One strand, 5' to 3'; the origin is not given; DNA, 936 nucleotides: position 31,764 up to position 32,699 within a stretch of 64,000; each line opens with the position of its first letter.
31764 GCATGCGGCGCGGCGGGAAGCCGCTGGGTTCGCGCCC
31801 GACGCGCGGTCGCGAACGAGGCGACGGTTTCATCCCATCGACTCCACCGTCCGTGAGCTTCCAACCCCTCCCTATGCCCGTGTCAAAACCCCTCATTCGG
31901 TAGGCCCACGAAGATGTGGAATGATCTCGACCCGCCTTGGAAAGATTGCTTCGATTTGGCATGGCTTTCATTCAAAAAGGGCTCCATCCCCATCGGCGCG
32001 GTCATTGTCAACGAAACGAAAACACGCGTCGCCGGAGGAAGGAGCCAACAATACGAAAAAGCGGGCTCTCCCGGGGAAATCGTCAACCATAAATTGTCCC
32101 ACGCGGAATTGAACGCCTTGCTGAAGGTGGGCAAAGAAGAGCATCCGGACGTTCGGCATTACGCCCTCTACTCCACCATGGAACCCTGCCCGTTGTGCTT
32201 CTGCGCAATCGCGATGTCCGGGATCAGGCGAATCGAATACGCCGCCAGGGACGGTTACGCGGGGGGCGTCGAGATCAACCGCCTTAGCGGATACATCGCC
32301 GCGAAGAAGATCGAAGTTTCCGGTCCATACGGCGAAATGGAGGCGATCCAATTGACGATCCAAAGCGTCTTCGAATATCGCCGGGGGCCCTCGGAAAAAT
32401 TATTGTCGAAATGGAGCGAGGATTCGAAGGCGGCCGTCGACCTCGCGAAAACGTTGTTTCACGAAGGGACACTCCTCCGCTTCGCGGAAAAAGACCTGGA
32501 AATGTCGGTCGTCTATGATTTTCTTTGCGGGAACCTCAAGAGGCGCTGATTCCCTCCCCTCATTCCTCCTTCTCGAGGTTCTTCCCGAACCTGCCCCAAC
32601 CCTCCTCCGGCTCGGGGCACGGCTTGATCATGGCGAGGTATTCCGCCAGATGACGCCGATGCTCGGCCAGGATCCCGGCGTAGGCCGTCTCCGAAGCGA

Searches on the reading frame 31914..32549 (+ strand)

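Call 6: search_protein_families(library=pfam, proteins=[window:31914-32549:+], max_evalue=0.01)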
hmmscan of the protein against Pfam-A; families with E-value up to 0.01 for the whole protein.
window:31914-32549:+ (211 aa): 2 families
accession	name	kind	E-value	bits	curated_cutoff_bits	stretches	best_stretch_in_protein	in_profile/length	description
PF00383.29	dCMP_cyt_deam_1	-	1.6e-15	57.2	25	1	12-110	11-101/102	Cytidine and deoxycytidylate deaminase zinc-binding region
PF14437.12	MafB19-deam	-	5.8e-11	42.9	27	1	18-125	16-117/142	MafB19-like deaminase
